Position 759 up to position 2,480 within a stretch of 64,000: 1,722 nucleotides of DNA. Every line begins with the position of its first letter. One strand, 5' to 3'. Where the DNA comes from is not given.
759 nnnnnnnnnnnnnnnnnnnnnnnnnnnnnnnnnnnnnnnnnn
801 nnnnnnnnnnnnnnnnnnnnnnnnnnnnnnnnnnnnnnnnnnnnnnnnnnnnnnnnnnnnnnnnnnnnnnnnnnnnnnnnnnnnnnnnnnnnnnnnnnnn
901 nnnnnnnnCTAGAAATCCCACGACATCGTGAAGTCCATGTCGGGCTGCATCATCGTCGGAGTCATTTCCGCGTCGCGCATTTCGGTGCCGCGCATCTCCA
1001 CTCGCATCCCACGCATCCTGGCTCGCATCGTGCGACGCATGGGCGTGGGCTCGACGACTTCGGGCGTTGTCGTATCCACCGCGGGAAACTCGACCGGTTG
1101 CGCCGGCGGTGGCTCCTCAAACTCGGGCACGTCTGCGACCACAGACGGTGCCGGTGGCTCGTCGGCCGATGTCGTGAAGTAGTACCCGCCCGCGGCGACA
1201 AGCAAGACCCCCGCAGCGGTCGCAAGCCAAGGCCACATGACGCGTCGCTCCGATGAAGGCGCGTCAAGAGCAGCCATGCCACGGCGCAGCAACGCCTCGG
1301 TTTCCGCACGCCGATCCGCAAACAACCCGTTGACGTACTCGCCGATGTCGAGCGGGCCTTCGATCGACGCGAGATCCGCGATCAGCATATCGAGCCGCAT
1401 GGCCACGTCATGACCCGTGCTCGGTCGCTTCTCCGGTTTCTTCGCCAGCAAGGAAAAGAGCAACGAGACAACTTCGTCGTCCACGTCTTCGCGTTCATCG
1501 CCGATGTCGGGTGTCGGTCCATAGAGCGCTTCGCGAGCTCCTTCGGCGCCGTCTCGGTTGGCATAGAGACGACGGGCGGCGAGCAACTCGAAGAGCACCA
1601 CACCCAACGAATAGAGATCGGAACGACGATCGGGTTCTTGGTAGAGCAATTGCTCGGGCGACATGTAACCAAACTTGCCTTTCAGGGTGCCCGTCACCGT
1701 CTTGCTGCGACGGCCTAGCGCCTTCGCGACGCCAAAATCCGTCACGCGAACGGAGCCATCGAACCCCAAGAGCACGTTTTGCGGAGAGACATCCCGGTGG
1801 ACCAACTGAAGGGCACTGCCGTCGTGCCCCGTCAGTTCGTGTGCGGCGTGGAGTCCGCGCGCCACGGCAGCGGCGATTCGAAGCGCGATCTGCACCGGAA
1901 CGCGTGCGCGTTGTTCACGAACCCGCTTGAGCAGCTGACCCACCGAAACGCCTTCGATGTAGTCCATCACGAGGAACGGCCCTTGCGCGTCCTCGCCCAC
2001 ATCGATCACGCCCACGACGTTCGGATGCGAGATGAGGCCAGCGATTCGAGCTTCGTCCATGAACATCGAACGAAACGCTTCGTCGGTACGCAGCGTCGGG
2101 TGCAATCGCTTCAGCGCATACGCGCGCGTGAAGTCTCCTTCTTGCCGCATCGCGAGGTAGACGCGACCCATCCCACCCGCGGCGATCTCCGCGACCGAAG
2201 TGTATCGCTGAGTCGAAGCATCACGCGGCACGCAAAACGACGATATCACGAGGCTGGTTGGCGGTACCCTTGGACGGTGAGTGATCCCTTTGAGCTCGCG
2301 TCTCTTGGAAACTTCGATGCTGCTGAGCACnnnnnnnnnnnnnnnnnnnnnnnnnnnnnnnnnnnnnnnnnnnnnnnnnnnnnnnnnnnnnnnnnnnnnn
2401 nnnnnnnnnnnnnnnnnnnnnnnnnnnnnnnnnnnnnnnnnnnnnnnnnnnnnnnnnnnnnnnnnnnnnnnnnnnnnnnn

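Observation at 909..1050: Met/Arg-rich periodic tail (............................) at the extracytoplasmic C-terminus of a membrane Ser/Thr kinase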

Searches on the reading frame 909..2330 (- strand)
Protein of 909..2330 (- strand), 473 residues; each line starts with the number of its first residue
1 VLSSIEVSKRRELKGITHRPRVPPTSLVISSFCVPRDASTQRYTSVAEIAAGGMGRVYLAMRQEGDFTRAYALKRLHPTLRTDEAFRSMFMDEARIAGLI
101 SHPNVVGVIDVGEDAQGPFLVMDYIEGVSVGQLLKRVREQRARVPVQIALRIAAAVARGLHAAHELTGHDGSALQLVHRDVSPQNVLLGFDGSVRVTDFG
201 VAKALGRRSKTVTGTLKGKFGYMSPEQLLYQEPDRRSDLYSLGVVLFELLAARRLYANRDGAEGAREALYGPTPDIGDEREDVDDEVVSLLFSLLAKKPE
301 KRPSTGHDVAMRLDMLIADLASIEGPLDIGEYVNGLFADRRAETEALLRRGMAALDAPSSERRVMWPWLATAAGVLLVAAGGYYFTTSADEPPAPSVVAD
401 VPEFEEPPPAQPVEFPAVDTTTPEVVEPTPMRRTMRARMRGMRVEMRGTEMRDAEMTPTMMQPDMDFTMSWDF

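Call 5: search_protein_families(library=pfam, proteins=[window:909-2330:-], max_evalue=0.01)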
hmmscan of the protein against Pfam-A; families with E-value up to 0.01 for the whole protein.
window:909-2330:- (473 aa): 4 families
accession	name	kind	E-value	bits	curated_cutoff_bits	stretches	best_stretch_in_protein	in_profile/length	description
PF00069.31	Pkinase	-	1.1e-37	130.3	31.7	1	43-305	1-254/263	Protein kinase domain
PF07714.23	PK_Tyr_Ser-Thr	-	1.6e-29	103.4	23.1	1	47-304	5-250/258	Protein tyrosine and serine/threonine kinase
PF01636.29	APH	-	8.3e-05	22.9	23.2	0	143-193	138-186/239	Phosphotransferase enzyme family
PF03109.22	ABC1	-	0.0052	16.4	22.9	0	119-210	144-222/244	ABC1 atypical kinase-like domain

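Call 6: search_protein_families(library=ncbifam, proteins=[window:909-2330:-], max_evalue=0.01)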
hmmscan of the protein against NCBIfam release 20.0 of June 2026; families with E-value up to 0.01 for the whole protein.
window:909-2330:- (473 aa): 14 families
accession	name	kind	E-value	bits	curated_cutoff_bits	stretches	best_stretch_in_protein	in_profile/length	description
NF033483.0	PknB_PASTA_kin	equivalog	1.6e-62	212.3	450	1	40-314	6-266/563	Stk1 family PASTA domain-containing Ser/Thr kinase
NF052427.1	StpK7MSMEG_1200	equivalog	8.2e-37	126.9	900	1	45-311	11-263/601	serine/threonine protein kinase StpK7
NF047741.1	antiphage_MADS6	equivalog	1e-36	126.7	460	2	138-318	290-462/612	methylation-associated defense system protein kinase MAD6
NF009651.0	PRK13184.1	equivalog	1.1e-29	103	839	1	41-304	2-278/932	serine/threonine-protein kinase PknD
NF053615.1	SerThrKinAfsKStmc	equivalog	3.3e-21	75.7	1300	1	47-305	19-257/809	protein serine/threonine kinase AfsK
NF038150.1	lanthi_synth_IV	equivalog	1.9e-19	69.5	650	1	41-314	189-454/851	class IV lanthionine synthetase LanL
TIGR03903.1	TOMM_kin_cyc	equivalog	3.1e-16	58.4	705.75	1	72-363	7-287/1267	TOMM system kinase/cyclase fusion protein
NF038151.1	lanthi_synth_III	equivalog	7.6e-10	37.8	575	1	98-252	279-425/833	class III lanthionine synthetase LanKC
NF033442.0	BREX_PglW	equivalog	2e-09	35.7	990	1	83-320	250-490/1391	BREX system serine/threonine kinase PglW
NF043056.1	T4SS_LegK1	equivalog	1.2e-08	34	550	1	114-251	150-285/516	Dot/Icm T4SS effector kinase LegK1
NF052375.1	antisigma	equivalog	0.0012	18.8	100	1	352-400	75-119/217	anti-sigma factor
TIGR03724.2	arch_bud32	equivalog_domain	0.0033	16.9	125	1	71-204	26-133/193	KEOPS complex kinase/ATPase Bud32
NF041408.1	XopAU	subfamily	0.0034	17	450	1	176-304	349-470/498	XopAU family type III secretion system effector serine/threonine kinase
NF011464.0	PRK14879.1-7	equivalog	0.0094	15.7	246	0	71-203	39-150/221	Kae1-associated kinase Bud32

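Call 7: find_homologous_proteins(query=window:909-2330:-, max_evalue=1e-20)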
Query window:909-2330:- (473 aa): 6504 proteins with E <= 1e-20 among 8000 candidates; the best 120 are listed.
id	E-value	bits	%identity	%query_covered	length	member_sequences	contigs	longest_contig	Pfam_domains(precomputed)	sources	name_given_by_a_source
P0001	8.1e-284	959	98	93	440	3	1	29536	PF07714.24,PF00069.32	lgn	-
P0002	4.1e-116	407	57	72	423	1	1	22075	PF07714.24,PF00069.32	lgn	-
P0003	7.6e-116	406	56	69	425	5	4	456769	PF07714.24,PF00069.32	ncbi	ncbi:MAG: serine/threonine-protein kinase [Deltaproteobacteria bacterium]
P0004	2.9e-115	404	54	80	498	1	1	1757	PF07714.24,PF00069.32,PF08308.18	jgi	-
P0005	1.3e-114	402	55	70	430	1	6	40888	PF07714.24,PF00069.32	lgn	-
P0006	2.8e-114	401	50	85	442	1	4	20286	PF07714.24,PF00069.32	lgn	-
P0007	5.2e-114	400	55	65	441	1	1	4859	PF07714.24,PF00069.32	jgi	jgi:eukaryotic-like serine/threonine-protein kinase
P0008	1.6e-113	398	53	78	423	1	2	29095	PF07714.24,PF00069.32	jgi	-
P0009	2.0e-113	398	59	63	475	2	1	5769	PF07714.24,PF00069.32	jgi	jgi:tRNA A-37 threonylcarbamoyl transferase component Bud32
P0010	1.1e-112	395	51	84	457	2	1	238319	PF07714.24,PF00069.32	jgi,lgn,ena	-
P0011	2.0e-112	395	52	85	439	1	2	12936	PF07714.24,PF00069.32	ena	-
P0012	2.0e-112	395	50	81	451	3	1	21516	PF07714.24,PF00069.32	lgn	-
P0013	4.7e-112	393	58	66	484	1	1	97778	PF07714.24,PF00069.32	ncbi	-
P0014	5.1e-112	393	49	83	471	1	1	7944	PF07714.24,PF00069.32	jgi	jgi:serine/threonine-protein kinase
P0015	7.1e-112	393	56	68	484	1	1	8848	PF07714.24,PF00069.32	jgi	jgi:serine/threonine-protein kinase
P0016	1.1e-111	392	51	88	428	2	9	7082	PF07714.24,PF00069.32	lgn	-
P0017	2.3e-111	391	61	64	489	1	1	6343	PF07714.24,PF00069.32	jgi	jgi:serine/threonine-protein kinase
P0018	2.9e-111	391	59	64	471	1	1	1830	PF07714.24,PF00069.32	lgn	-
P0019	4.9e-111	390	57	65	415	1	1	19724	PF07714.24,PF00069.32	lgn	-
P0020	5.1e-111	390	52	80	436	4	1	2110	PF07714.24,PF00069.32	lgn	-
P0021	1.5e-110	388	54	71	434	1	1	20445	PF07714.24,PF00069.32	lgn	-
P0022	2.1e-110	388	57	67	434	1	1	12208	PF07714.24,PF00069.32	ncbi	ncbi:MAG: serine/threonine-protein kinase [Myxococcota bacterium]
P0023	5.6e-110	386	59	67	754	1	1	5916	PF07714.24,PF00069.32,PF00415.25,PF13540.13,PF25384.2,PF25390.2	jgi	jgi:serine/threonine-protein kinase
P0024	7.2e-110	386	55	68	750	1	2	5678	PF07714.24,PF00069.32,PF00415.25,PF13540.13,PF25384.2,PF25390.2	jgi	jgi:serine/threonine-protein kinase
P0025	7.8e-110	386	59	63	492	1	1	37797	PF07714.24,PF00069.32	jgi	jgi:eukaryotic-like serine/threonine-protein kinase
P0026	9.6e-110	386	57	69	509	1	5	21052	PF07714.24,PF00069.32,PF08308.18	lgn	-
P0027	9.6e-110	386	57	66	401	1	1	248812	PF07714.24,PF00069.32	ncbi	-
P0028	1.0e-109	386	50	89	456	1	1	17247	PF07714.24,PF00069.32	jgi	jgi:hypothetical protein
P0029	1.8e-109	385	53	71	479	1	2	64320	PF07714.24,PF00069.32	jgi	jgi:serine/threonine-protein kinase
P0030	1.9e-109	385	52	74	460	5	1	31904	PF07714.24,PF00069.32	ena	-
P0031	2.3e-109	384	53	74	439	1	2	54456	PF07714.24,PF00069.32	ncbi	ncbi:MAG: serine/threonine-protein kinase [Sandaracinaceae bacterium]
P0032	3.3e-109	384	60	66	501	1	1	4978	PF07714.24,PF00069.32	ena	-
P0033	4.6e-109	383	52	76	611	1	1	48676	PF07714.24,PF00069.32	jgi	jgi:eukaryotic-like serine/threonine-protein kinase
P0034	5.2e-109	383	49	84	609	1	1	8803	PF07714.24,PF00069.32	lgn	-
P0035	5.6e-109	383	59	66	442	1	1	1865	PF07714.24,PF00069.32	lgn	-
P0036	7.5e-109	383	60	62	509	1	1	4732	PF07714.24,PF00069.32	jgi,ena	-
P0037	7.5e-109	383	56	67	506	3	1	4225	PF07714.24,PF00069.32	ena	-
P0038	1.2e-108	382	56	67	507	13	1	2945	PF07714.24,PF00069.32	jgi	jgi:serine/threonine protein kinase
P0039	1.3e-108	382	56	68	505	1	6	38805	PF07714.24,PF00069.32,PF08308.18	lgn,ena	-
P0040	3.6e-108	381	55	68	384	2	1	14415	PF07714.24,PF00069.32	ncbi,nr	ncbi:MAG TPA: serine/threonine-protein kinase, partial [Polyangia bacterium]|nr:serine/threonine-pro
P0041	5.7e-108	380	51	82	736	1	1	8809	PF07714.24,PF00069.32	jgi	jgi:serine/threonine-protein kinase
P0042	6.6e-108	380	58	65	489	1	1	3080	PF07714.24,PF00069.32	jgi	jgi:serine/threonine-protein kinase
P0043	1.1e-107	379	54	66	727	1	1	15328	PF07714.24,PF00069.32,PF00415.25,PF13540.13,PF25384.2,PF25390.2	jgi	jgi:eukaryotic-like serine/threonine-protein kinase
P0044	1.4e-107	379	47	86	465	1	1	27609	PF07714.24,PF00069.32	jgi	jgi:serine/threonine-protein kinase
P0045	1.7e-107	378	51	76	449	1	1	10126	PF07714.24,PF00069.32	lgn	-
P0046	1.7e-107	378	57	64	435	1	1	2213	PF07714.24,PF00069.32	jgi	-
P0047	1.9e-107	378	56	69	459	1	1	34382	PF07714.24,PF00069.32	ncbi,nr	ncbi:MAG: serine/threonine protein kinase [Deltaproteobacteria bacterium]|nr:serine/threonine protei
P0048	1.9e-107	378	57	67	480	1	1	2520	PF07714.24,PF00069.32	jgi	jgi:serine/threonine-protein kinase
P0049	2.1e-107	378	53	71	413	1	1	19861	PF07714.24,PF00069.32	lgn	-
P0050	2.5e-107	378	51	77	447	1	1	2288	PF07714.24,PF00069.32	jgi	jgi:eukaryotic-like serine/threonine-protein kinase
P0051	3.1e-107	377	57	66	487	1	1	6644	PF07714.24,PF00069.32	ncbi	-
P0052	4.0e-107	377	55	66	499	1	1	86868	PF07714.24,PF00069.32,PF08308.18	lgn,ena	-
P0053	4.8e-107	377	51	76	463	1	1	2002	PF07714.24,PF00069.32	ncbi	-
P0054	5.1e-107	377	59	63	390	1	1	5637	PF07714.24,PF00069.32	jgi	jgi:serine/threonine-protein kinase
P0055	5.3e-107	377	56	67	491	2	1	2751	PF07714.24,PF00069.32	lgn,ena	-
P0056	5.4e-107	377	53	73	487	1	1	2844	PF07714.24,PF00069.32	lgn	-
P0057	6.0e-107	376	56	67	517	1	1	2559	PF07714.24,PF00069.32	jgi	jgi:serine/threonine-protein kinase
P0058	6.8e-107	376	51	77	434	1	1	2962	PF07714.24,PF00069.32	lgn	-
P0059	7.8e-107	376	51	79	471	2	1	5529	PF07714.24,PF00069.32,PF01636.30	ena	-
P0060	9.8e-107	376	54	70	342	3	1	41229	PF07714.24,PF00069.32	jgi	jgi:serine/threonine protein kinase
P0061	1.4e-106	375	53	70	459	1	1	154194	PF07714.24,PF00069.32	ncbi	ncbi:MAG: protein kinase [Sandaracinaceae bacterium]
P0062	1.6e-106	375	55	67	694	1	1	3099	PF07714.24,PF00069.32,PF00415.25,PF13540.13,PF25384.2,PF25390.2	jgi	jgi:serine/threonine-protein kinase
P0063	1.7e-106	375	56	65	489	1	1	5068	PF07714.24,PF00069.32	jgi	jgi:eukaryotic-like serine/threonine-protein kinase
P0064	1.7e-106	375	54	73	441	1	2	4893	PF07714.24,PF00069.32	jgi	jgi:eukaryotic-like serine/threonine-protein kinase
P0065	2.9e-106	374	56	65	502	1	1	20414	PF07714.24,PF00069.32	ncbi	ncbi:MAG: serine/threonine-protein kinase [Bacteroidota bacterium]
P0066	3.0e-106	374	53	73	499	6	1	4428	PF07714.24,PF00069.32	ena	-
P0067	3.6e-106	374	55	64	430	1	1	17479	PF07714.24,PF00069.32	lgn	-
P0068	3.8e-106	374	56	67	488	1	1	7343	PF07714.24,PF00069.32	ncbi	-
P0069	4.8e-106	374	57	67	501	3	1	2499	PF07714.24,PF00069.32,PF08308.18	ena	-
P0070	5.0e-106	373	58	63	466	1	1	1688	PF07714.24,PF00069.32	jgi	jgi:serine/threonine-protein kinase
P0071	6.4e-106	373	47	84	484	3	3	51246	PF07714.24,PF00069.32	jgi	jgi:serine/threonine protein kinase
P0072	8.5e-106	373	55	71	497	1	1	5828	PF07714.24,PF00069.32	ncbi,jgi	ncbi:MAG: serine/threonine-protein kinase [Polyangia bacterium]|jgi:eukaryotic-like serine/threonine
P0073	1.1e-105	372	50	78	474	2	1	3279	PF07714.24,PF00069.32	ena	-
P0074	1.3e-105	372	54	67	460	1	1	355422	PF07714.24,PF00069.32,PF01636.30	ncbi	ncbi:MAG: serine/threonine-protein kinase [Sandaracinaceae bacterium]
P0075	1.5e-105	372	58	61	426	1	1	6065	PF07714.24,PF00069.32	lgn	-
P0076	2.2e-105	371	47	82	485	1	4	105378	PF07714.24,PF00069.32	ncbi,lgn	-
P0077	2.2e-105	371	51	78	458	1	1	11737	PF07714.24,PF00069.32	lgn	-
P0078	2.3e-105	371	47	85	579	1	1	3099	PF07714.24,PF00069.32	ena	-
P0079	2.7e-105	371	56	67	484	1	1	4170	PF07714.24,PF00069.32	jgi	jgi:serine/threonine-protein kinase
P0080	2.8e-105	371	56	66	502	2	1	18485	PF07714.24,PF00069.32,PF01636.30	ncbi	ncbi:MAG: serine/threonine-protein kinase [Myxococcota bacterium]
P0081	3.7e-105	371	53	70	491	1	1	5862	PF07714.24,PF00069.32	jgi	jgi:hypothetical protein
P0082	3.8e-105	371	55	67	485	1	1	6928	PF07714.24,PF00069.32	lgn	-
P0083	4.4e-105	370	60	60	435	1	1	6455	PF07714.24,PF00069.32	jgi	jgi:serine/threonine-protein kinase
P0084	4.5e-105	370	54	71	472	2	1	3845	PF07714.24,PF00069.32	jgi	jgi:serine/threonine protein kinase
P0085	4.8e-105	370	55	67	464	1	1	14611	PF07714.24,PF00069.32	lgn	-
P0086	5.2e-105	370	49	86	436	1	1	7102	PF07714.24,PF00069.32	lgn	-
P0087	5.2e-105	370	53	78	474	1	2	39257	PF07714.24,PF00069.32,PF08308.18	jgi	jgi:serine/threonine-protein kinase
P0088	7.5e-105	370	56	66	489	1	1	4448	PF07714.24,PF00069.32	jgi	jgi:eukaryotic-like serine/threonine-protein kinase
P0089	1.1e-104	369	56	67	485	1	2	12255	PF07714.24,PF00069.32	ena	-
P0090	1.2e-104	369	55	70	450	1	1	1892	PF07714.24,PF00069.32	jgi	jgi:serine/threonine-protein kinase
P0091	1.3e-104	369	52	73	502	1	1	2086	PF07714.24,PF00069.32,PF08308.18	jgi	jgi:serine/threonine protein kinase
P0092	1.3e-104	369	48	81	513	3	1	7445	PF07714.24,PF00069.32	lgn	-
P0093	1.4e-104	369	55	68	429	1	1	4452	PF07714.24,PF00069.32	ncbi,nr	ncbi:MAG TPA: serine/threonine-protein kinase, partial [Polyangia bacterium]|nr:serine/threonine-pro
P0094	1.5e-104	369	54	67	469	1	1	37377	PF07714.24,PF00069.32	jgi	jgi:eukaryotic-like serine/threonine-protein kinase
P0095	1.6e-104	368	49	80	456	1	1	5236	PF07714.24,PF00069.32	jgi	jgi:serine/threonine-protein kinase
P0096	1.7e-104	368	57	66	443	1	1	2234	PF07714.24,PF00069.32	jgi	jgi:serine/threonine-protein kinase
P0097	1.8e-104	368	49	83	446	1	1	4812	PF07714.24,PF00069.32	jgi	jgi:serine/threonine protein kinase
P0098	2.1e-104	368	54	67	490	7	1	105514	PF07714.24,PF00069.32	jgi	jgi:eukaryotic-like serine/threonine-protein kinase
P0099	2.4e-104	368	50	83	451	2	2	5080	PF07714.24,PF00069.32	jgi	jgi:serine/threonine protein kinase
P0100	2.6e-104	368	48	79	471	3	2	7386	PF07714.24,PF00069.32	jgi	-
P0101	3.1e-104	368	55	69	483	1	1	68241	PF07714.24,PF00069.32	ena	-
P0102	3.6e-104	367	54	66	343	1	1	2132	PF07714.24,PF00069.32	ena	-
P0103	3.9e-104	367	50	78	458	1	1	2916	PF07714.24,PF00069.32,PF01636.30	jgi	jgi:eukaryotic-like serine/threonine-protein kinase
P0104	4.2e-104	367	48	86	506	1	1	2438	PF07714.24,PF00069.32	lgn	-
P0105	4.9e-104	367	54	66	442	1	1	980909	PF07714.24,PF00069.32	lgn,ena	-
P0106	5.3e-104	367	53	73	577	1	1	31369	PF07714.24,PF00069.32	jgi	jgi:eukaryotic-like serine/threonine-protein kinase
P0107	5.8e-104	367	47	84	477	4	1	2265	PF07714.24,PF00069.32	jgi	jgi:serine/threonine-protein kinase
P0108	6.7e-104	366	48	82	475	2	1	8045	PF07714.24,PF00069.32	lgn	-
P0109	7.0e-104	366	51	74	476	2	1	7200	PF07714.24,PF00069.32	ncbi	ncbi:MAG: serine/threonine-protein kinase [Myxococcota bacterium]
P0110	7.9e-104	366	54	68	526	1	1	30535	PF07714.24,PF00069.32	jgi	jgi:serine/threonine-protein kinase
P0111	8.7e-104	366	51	69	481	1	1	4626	PF07714.24,PF00069.32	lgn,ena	-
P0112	1.6e-103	365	55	66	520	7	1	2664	PF07714.24,PF00069.32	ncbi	ncbi:MAG: protein kinase [Myxococcales bacterium]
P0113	2.1e-103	365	52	69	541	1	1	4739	PF07714.24,PF00069.32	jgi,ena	-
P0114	2.1e-103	365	57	62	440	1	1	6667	PF07714.24,PF00069.32,PF01636.30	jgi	jgi:serine/threonine protein kinase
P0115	2.8e-103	364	58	63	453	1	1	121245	PF07714.24,PF00069.32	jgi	jgi:serine/threonine protein kinase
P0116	3.0e-103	364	55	65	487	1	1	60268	PF07714.24,PF00069.32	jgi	jgi:serine/threonine-protein kinase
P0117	3.7e-103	364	50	78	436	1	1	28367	PF07714.24,PF00069.32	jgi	jgi:serine/threonine-protein kinase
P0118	3.7e-103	364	52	76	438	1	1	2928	PF07714.24,PF00069.32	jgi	jgi:serine/threonine-protein kinase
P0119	3.8e-103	364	51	79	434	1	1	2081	PF07714.24,PF00069.32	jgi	jgi:serine/threonine-protein kinase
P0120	4.0e-103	364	53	69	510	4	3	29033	PF07714.24,PF00069.32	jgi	jgi:serine/threonine protein kinase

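Call 15: find_encoding_contigs(protein=P0001, flank=6000, max_places=4)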
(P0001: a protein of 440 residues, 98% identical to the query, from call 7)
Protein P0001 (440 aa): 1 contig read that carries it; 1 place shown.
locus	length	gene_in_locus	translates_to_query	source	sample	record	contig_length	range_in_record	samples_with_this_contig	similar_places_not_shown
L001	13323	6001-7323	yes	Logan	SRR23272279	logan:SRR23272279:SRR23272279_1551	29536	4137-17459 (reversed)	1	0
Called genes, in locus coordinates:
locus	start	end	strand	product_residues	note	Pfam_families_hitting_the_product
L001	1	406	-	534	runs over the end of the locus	PF20154:LNT_N, PF00795:CN_hydrolase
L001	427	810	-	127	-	PF00072:Response_reg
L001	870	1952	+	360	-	-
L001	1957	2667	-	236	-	PF00230:MIP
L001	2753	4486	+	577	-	PF25384:Alsin_RLD (faint), PF25390:WD40_RLD, PF13540:RCC1_2 (weak), PF00415:RCC1 (weak), PF13540:RCC1_2 (weak), PF00415:RCC1 (weak)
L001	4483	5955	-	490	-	-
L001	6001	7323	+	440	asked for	PF00069:Pkinase, PF07714:PK_Tyr_Ser-Thr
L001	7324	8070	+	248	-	-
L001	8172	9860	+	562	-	PF07626:PSD3, PF07637:PSD5, PF07631:PSD4, PF07627:PSCyt3, PF07624:PSD2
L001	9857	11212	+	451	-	PF07586:HXXSHH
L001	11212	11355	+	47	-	-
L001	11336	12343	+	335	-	PF25852:DUF6242_C (faint)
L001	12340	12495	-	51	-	-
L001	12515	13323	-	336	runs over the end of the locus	PF00069:Pkinase, PF07714:PK_Tyr_Ser-Thr, PF03109:ABC1 (faint), PF06293:Kdo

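Call 16: find_encoding_contigs(protein=P0016, flank=5000, max_places=3)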
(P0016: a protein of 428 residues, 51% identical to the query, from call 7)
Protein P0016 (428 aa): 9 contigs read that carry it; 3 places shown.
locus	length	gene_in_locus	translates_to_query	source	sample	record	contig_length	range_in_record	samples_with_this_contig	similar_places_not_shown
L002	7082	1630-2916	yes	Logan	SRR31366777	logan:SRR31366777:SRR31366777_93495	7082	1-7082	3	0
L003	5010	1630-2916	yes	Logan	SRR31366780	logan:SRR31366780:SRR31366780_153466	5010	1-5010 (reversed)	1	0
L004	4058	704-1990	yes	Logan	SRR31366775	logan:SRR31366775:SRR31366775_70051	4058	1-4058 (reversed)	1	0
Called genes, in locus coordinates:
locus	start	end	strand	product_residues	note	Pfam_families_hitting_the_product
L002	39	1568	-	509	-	-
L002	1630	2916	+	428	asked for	PF00069:Pkinase, PF07714:PK_Tyr_Ser-Thr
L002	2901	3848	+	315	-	PF07719:TPR_2 (weak), PF13432:TPR_16 (weak), PF08308:PEGA (faint)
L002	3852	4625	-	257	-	PF00378:ECH_1, PF16113:ECH_2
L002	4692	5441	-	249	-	PF01925:TauE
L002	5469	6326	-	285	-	PF10118:Metal_hydrol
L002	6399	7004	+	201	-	PF13560:HTH_31 (faint), PF00440:TetR_N, PF21943:TetR_C_46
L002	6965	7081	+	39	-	?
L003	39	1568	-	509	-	-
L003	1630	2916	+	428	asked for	PF00069:Pkinase, PF07714:PK_Tyr_Ser-Thr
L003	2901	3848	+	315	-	PF07719:TPR_2 (weak), PF13432:TPR_16 (weak), PF08308:PEGA (faint)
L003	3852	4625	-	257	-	PF00378:ECH_1, PF16113:ECH_2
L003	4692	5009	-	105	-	?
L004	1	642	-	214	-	?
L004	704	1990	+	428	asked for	PF00069:Pkinase, PF07714:PK_Tyr_Ser-Thr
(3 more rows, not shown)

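Call 17: find_encoding_contigs(protein=P0003, flank=4000, max_places=2)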
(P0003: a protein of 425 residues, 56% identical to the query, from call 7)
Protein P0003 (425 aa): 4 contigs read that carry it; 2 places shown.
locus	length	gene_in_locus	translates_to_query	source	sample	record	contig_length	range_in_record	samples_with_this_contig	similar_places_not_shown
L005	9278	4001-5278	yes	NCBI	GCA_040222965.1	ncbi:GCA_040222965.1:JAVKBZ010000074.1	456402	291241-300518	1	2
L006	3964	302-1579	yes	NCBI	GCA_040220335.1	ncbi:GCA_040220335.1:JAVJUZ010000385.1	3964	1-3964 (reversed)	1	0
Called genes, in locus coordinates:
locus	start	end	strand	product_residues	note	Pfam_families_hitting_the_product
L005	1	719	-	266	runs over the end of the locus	-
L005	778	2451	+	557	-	PF25390:WD40_RLD, PF13540:RCC1_2, PF00415:RCC1, PF13540:RCC1_2, PF00415:RCC1 (weak), PF13540:RCC1_2, PF00415:RCC1, PF13540:RCC1_2, +1 more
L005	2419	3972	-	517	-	-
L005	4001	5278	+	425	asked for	PF00069:Pkinase, PF07714:PK_Tyr_Ser-Thr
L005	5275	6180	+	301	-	PF13424:TPR_12 (faint), PF07719:TPR_2 (faint), PF13432:TPR_16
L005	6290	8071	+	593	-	PF00069:Pkinase, PF07714:PK_Tyr_Ser-Thr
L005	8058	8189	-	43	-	-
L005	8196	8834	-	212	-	-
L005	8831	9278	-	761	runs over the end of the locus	PF00912:Transgly, PF00905:Transpeptidase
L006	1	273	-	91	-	?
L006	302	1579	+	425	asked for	PF00069:Pkinase, PF07714:PK_Tyr_Ser-Thr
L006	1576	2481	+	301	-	PF13424:TPR_12 (faint), PF07719:TPR_2 (faint), PF13432:TPR_16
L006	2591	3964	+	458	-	PF00069:Pkinase, PF07714:PK_Tyr_Ser-Thr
